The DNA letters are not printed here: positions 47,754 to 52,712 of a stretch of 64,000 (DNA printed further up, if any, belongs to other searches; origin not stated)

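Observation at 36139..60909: Split ~25-kb type IV filament locus: retraction ATPase plus two assembly ATPases, then a 17.6-kb pseudopilin operon ending in two giant genes, with no secretin in sight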

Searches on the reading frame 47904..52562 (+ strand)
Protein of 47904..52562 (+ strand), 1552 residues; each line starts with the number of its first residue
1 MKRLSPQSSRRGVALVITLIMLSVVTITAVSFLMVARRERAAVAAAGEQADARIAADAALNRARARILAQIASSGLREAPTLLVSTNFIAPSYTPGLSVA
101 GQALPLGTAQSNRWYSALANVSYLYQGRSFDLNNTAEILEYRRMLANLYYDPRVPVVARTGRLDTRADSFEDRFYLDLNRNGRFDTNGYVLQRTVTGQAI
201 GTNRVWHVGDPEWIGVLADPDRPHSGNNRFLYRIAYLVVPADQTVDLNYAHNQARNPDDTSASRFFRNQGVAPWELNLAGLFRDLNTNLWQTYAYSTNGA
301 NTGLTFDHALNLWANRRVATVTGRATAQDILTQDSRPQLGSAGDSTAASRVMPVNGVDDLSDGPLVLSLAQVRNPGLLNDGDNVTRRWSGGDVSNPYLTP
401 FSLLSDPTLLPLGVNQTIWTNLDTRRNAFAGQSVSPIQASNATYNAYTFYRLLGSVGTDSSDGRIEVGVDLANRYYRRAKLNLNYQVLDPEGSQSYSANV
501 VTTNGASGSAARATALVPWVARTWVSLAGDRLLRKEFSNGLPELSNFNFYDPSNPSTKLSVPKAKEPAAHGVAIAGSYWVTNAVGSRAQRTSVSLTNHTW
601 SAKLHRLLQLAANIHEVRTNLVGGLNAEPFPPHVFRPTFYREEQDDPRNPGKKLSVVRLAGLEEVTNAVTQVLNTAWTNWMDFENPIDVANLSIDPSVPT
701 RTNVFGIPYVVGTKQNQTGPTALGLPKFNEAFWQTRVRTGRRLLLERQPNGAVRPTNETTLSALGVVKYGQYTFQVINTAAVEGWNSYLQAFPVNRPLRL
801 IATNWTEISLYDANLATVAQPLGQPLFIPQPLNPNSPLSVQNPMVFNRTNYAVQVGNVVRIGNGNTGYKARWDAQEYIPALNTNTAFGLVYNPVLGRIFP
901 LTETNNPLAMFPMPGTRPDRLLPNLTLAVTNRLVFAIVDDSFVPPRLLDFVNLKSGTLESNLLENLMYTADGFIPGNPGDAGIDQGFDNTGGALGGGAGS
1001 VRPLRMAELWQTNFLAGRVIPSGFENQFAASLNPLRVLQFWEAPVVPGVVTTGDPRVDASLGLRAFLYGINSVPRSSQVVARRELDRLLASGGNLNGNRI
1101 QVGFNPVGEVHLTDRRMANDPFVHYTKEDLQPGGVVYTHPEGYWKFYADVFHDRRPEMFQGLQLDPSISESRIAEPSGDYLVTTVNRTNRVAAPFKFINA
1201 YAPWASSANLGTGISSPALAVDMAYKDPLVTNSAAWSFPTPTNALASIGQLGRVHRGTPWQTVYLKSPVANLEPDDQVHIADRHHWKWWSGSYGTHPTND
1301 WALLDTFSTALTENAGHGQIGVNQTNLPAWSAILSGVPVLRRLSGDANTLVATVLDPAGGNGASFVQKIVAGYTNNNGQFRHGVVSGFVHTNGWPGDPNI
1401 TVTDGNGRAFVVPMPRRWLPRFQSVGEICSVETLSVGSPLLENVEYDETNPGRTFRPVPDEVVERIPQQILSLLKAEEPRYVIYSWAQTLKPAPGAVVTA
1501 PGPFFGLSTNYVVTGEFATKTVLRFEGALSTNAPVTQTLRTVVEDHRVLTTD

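Call 6: search_protein_families(library=pfam, proteins=[window:47904-52562:+], max_evalue=0.01)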
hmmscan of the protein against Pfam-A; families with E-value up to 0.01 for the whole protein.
window:47904-52562:+ (1552 aa): 0 families

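Call 12: find_homologous_proteins(query=window:47904-52562:+)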
Query window:47904-52562:+ (1552 aa): 1178 proteins with E <= 0.001 among 8000 candidates; the best 120 are listed.
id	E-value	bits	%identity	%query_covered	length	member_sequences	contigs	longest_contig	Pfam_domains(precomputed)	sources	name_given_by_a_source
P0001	0.0e+0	3429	96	100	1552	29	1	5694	-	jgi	-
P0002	0.0e+0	3211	89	100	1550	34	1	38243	-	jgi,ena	jgi:hypothetical protein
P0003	0.0e+0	3196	89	100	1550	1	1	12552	-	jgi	jgi:hypothetical protein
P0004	0.0e+0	3195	89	100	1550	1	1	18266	-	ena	-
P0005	0.0e+0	3195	89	100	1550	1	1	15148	-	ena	-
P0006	0.0e+0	3195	89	100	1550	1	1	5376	-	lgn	-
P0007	0.0e+0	3194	89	100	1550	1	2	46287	-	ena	-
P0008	0.0e+0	3194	89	100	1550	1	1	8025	-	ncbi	-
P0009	0.0e+0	3194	89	100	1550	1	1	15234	-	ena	-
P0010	0.0e+0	3193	89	100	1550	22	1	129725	-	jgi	jgi:hypothetical protein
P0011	0.0e+0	3192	89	100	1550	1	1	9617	-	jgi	jgi:hypothetical protein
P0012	0.0e+0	3192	89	100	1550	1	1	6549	-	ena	-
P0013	0.0e+0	3191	89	100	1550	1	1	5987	-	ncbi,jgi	jgi:hypothetical protein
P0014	0.0e+0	3191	89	100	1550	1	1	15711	-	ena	-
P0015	0.0e+0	3190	89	100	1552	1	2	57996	-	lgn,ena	-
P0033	0.0e+0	3173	88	100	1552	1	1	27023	-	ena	-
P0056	0.0e+0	2207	65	100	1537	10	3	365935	-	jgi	jgi:hypothetical protein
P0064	3.6e-227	776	37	99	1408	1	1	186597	-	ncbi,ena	-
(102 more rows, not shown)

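Call 13: find_encoding_contigs(protein=P0064, flank=10000, max_places=2)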
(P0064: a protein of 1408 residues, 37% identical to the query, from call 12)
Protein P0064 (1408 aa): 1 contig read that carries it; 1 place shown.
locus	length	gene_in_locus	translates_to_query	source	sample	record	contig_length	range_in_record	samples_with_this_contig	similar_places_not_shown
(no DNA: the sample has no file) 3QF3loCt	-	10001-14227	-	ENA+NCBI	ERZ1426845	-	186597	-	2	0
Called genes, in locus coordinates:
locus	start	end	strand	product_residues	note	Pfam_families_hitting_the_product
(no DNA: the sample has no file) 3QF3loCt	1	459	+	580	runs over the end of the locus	PF05157:MshEN, PF00437:T2SSE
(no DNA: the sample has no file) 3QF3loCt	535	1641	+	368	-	PF00437:T2SSE, PF13401:AAA_22 (faint)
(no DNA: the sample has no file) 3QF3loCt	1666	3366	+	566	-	PF05157:MshEN, PF00437:T2SSE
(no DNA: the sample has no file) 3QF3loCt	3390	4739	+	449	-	PF28597:T2SSF_N, PF00482:T2SSF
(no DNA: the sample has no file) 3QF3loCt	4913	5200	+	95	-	-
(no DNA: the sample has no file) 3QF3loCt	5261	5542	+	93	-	PF12441:CopG_antitoxin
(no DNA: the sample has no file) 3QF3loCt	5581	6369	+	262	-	PF07963:N_methyl (weak)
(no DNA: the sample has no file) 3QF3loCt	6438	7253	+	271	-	PF07963:N_methyl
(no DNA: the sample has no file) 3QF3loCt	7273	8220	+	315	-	PF07963:N_methyl (weak)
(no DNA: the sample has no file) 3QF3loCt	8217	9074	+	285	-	-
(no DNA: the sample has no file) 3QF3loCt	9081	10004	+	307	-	PF07963:N_methyl (weak)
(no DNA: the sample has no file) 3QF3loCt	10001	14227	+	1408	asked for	-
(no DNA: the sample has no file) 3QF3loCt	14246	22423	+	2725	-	PF00082:Peptidase_S8, PF04151:PPC (faint), PF01483:P_proprotein (faint), PF13385:Laminin_G_3, PF04862:DUF642 (weak)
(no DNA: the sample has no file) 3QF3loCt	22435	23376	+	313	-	PF00294:PfkB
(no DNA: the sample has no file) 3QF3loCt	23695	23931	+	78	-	PF04024:PspC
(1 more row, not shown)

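Call 14: find_encoding_contigs(protein=P0056, flank=10000, max_places=2)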
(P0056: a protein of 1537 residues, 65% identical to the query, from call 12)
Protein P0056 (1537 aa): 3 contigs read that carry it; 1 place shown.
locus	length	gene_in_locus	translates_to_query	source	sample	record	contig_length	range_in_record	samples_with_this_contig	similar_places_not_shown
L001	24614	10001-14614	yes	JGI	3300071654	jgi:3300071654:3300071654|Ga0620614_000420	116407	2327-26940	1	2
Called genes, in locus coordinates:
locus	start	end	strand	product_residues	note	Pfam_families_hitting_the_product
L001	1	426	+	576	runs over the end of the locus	PF05157:MshEN, PF00437:T2SSE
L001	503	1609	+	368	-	PF00437:T2SSE, PF13191:AAA_16 (weak), PF13604:AAA_30 (faint), PF13401:AAA_22 (weak)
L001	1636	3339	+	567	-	PF05157:MshEN, PF00437:T2SSE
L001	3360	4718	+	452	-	PF28597:T2SSF_N, PF00482:T2SSF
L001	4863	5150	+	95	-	PF04365:BrnT_toxin (weak)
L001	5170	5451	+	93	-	PF12441:CopG_antitoxin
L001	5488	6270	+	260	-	PF07963:N_methyl (weak)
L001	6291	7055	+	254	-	PF07963:N_methyl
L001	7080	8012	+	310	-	PF07963:N_methyl (weak)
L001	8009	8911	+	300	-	-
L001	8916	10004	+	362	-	PF07963:N_methyl (weak)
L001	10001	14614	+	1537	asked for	-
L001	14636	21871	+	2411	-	PF00082:Peptidase_S8, PF01483:P_proprotein (faint), PF13385:Laminin_G_3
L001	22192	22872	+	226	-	-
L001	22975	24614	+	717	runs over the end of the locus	PF11412:DsbD_N, PF02683:DsbD_TM, PF13899:Thioredoxin_7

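Call 17: find_related_loci(query=A1, collection=genome_contigs, flank=10000)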
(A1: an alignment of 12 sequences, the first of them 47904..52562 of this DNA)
Query A1 (1552 aa) in genome_contigs; peptide patterns used: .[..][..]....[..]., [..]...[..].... (x = any residue, [..] = any of these).
599 stretches matched a pattern (row limit reached: there are more); 585 encode a relative of the query (tblastn E <= 1e-3); the best 80 are kept; 80 distinct loci.
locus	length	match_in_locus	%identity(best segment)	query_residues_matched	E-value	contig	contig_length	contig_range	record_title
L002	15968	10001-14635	82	1-1552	0e+0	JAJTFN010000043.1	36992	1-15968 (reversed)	MAG: Verrucomicrobium sp. isolate 49614_E7 Sample_49614_scaffold_1692, whole genome shotgun sequence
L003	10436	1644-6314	88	1-1552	0e+0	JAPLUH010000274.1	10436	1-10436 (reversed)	MAG: Verrucomicrobia bacterium isolate LacPavin_0920_WC12_MAG_60_10 LacPavin_0920_WC12_scaffold_387613, whole genome sho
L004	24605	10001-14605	81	1-1552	0e+0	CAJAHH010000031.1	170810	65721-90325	MAG: uncultured Verrucomicrobia bacterium isolate Loc081215-4m_bin-0913 genome assembly, contig: bin-0913:031/160, whole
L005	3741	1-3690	89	118-1341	0e+0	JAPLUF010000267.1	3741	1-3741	MAG: Verrucomicrobia bacterium isolate LacPavin_0818_WC40_MAG_60_13 LacPavin_0818_WC40_scaffold_1053643, whole genome sh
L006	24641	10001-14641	62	1-1552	0e+0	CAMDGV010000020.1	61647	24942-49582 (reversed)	MAG: Akkermansia muciniphila isolate MsH-30apr19-79 genome assembly, contig: MsH-30apr19-C553, whole genome shotgun sequ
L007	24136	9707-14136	90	1-1552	0e+0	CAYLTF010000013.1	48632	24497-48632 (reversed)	MAG TPA_asm: uncultured Akkermansia sp. isolate SRP278252_co3_275 genome assembly, contig: NODE_905_length_48632_cov_12.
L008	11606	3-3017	88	547-1552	0e+0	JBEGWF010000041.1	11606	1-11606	MAG: Verrucomicrobiota bacterium isolate riogrande_2019_sw_WHONDRS-S19S_0066_B_bin.82 scaffold_2340048, whole genome sho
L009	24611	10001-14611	65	1-1552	0e+0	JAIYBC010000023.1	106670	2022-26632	MAG: Verrucomicrobiales bacterium isolate E1_MAG_00027 pond_E1_MAG_00027_000000000055, whole genome shotgun sequence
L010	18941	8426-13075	89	1-1552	0e+0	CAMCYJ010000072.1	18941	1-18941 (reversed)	MAG: Akkermansia muciniphila isolate MiE-22jul19-69 genome assembly, contig: MiE-22jul19-C2618, whole genome shotgun seq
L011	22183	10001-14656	61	1-1552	0e+0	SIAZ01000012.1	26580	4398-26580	MAG: Pedosphaera sp. isolate Baikal-deep-G220 BACOMB-C8399, whole genome shotgun sequence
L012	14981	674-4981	38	9-1549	0e+0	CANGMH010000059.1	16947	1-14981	MAG: Verrucomicrobia bacterium isolate Jr-7aug17-240 genome assembly, contig: Jr-7aug17-C5482, whole genome shotgun sequ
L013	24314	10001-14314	38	9-1549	0e+0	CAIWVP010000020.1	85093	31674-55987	MAG: uncultured Verrucomicrobia bacterium isolate Ja2_bin-1724 genome assembly, contig: bin-1724:020/211, whole genome s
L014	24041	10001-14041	36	7-1549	0e+0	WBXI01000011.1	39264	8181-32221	MAG: Verrucomicrobia bacterium isolate Pedos-303 Ga0133913_10003524, whole genome shotgun sequence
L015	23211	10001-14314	37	9-1552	0e+0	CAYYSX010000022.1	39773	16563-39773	MAG TPA_asm: uncultured Verrucomicrobiota bacterium isolate SRP344714_co2_9 genome assembly, contig: NODE_2384_length_39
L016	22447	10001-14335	37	8-1552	0e+0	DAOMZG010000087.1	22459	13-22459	MAG TPA_asm: Verrucomicrobiota bacterium isolate AMR_MDS_5606 NODE_280_length_22459_cov_8.972505, whole genome shotgun s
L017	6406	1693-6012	37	8-1552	0e+0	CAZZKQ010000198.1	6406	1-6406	MAG TPA_asm: uncultured Verrucomicrobiota bacterium isolate SRP124364_co1_30 genome assembly, contig: NODE_15157_length_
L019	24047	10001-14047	36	7-1552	0e+0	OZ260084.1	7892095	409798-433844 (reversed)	MAG: Limisphaerales bacterium isolate NI281-mx-bin16 genome assembly, chromosome: 1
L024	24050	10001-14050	36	7-1552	0e+0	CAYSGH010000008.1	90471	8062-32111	MAG TPA_asm: uncultured Akkermansia sp. isolate SRP319275_co3_152 genome assembly, contig: NODE_382_length_90471_cov_30.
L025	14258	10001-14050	36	7-1552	0e+0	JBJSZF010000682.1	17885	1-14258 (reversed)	MAG: Verrucomicrobiota bacterium isolate samp_4434_concoct_1154 samp_4434_1988317, whole genome shotgun sequence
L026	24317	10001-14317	36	6-1552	0e+0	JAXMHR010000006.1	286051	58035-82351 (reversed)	MAG: Verrucomicrobiota bacterium isolate STL-VER9 C2.24.fa-6, whole genome shotgun sequence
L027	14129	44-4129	34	82-1552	0e+0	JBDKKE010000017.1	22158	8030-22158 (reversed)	MAG: Verrucomicrobiota bacterium isolate gunnisonriver_2019_sw_WHONDRS-S19S_0062_B_bin.27 scaffold_1129410, whole genome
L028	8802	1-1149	78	1153-1552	0e+0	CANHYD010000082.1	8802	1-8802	MAG: Verrucomicrobia bacterium isolate RE-27jun17-205 genome assembly, contig: RE-27jun17-C7702, whole genome shotgun se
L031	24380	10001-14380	36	5-1552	0e+0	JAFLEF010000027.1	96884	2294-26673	MAG: Verrucomicrobia bacterium isolate UWPOB_VERRUCO2 gnl_X_LHIKMICD_27, whole genome shotgun sequence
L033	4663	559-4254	34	7-1552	1e-172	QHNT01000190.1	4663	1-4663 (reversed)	MAG: Verrucomicrobia bacterium isolate AV7 14_0929_05_30cm_scaffold_26840_curated, whole genome shotgun sequence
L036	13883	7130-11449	37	8-1552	0e+0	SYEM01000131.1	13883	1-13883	MAG: Verrucomicrobiales bacterium isolate F1-60-MAGs043 F1-60__c279844, whole genome shotgun sequence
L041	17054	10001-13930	31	11-1552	1e-144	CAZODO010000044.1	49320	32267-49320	MAG TPA_asm: uncultured Verrucomicrobiota bacterium isolate binchicken_co66_256 genome assembly, contig: NODE_1289_lengt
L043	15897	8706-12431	31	7-1552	8e-141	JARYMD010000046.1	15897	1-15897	MAG: Verrucomicrobiota bacterium isolate A05DMB-I-23 NODE_46_length_15897_cov_3.684260, whole genome shotgun sequence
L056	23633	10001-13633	31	13-1552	3e-134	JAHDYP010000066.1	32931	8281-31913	MAG: Verrucomicrobia bacterium isolate VER2 NODE_2199_length_32931_cov_5.809831, whole genome shotgun sequence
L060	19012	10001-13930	30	10-1552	7e-132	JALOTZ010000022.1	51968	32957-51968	MAG: Verrucomicrobia bacterium isolate Prado246 scaffold_213, whole genome shotgun sequence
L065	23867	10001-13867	30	4-1552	2e-129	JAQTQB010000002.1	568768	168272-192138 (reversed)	MAG: Verrucomicrobiales bacterium isolate STB_13 NODE_21_length_568768_cov_10.365830_Sandtown_B, whole genome shotgun se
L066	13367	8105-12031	30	5-1552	2e-129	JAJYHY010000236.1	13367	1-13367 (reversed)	MAG: bacterium isolate DBS2-1.bin101 NODE_8615_length_13367_cov_1.481118, whole genome shotgun sequence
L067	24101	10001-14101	29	7-1552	4e-129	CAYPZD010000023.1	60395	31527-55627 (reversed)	MAG TPA_asm: uncultured Verrucomicrobiota bacterium isolate SRP134809_co1_472 genome assembly, contig: NODE_824_length_6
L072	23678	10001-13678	30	2-1552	6e-128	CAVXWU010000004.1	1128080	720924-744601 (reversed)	MAG: uncultured Verrucomicrobiae bacterium isolate MFD04944.bin.1.206 genome assembly, contig: contig_25072, whole genom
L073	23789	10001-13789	31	5-1552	1e-127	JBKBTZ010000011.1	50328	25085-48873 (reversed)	MAG: Limisphaerales bacterium isolate 21I_069.bin.1 NODE_11_length_50328_cov_6.549621, whole genome shotgun sequence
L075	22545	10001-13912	29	9-1552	3e-125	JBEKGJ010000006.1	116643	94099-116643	MAG: Verrucomicrobiota bacterium isolate SPRUCE 250 SPRUCE_250_6, whole genome shotgun sequence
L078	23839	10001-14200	29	4-1552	2e-124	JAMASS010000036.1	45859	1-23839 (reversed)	MAG: Limisphaerales bacterium isolate bin4_1_edit bin4_1_edit_36, whole genome shotgun sequence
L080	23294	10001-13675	30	10-1552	4e-124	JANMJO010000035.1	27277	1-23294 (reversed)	MAG: Verrucomicrobiales bacterium isolate OTE_64_metabat_368 OTE_64_k141_4545354, whole genome shotgun sequence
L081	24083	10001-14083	37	7-1552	0e+0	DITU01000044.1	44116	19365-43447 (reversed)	MAG TPA_asm: Verrucomicrobia bacterium UBA6176 UBA6176_contig_141550, whole genome shotgun sequence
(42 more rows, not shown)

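Call 20: search_protein_families(library=ncbifam, proteins=[window:47904-52562:+], max_evalue=0.01)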
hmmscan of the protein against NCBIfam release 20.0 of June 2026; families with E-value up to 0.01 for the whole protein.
window:47904-52562:+ (1552 aa): 0 families

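Call 27: search_solved_structures(query=A1, max_evalue=10)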
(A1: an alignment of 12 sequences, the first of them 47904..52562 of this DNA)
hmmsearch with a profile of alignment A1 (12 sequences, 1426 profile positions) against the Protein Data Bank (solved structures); distinct sequences matched with E-value up to 10: 0.

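Call 58: search_protein_families(library=pfam, alignment_id=A1, max_evalue=5)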
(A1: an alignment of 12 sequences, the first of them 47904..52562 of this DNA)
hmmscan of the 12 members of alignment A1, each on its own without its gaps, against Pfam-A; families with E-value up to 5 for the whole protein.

A. member 1, window:47904-52562:+ (1552 aa): 2 families
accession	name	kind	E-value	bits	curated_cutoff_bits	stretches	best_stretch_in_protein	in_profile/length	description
PF14351.11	DUF4401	-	0.25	11.2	30.4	1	69-126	213-271/307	Domain of unknown function (DUF4401)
PF20009.4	GEVED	-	0.28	12.5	24.4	1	174-198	4-29/78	GEVED domain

B. families by the number of members that match (of 12 scanned): 7 families
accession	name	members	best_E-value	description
PF14341.11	PilX_N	8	0.00086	PilX N-terminal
PF20009.4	GEVED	2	0.23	GEVED domain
PF05344.16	DUF746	1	0.065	Domain of Unknown Function (DUF746)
PF09912.14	DUF2141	1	0.2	Uncharacterized protein conserved in bacteria (DUF2141)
PF14351.11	DUF4401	1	0.25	Domain of unknown function (DUF4401)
PF02203.21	TarH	1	0.25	Tar ligand binding domain homologue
PF03812.18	KdgT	1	0.41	2-keto-3-deoxygluconate permease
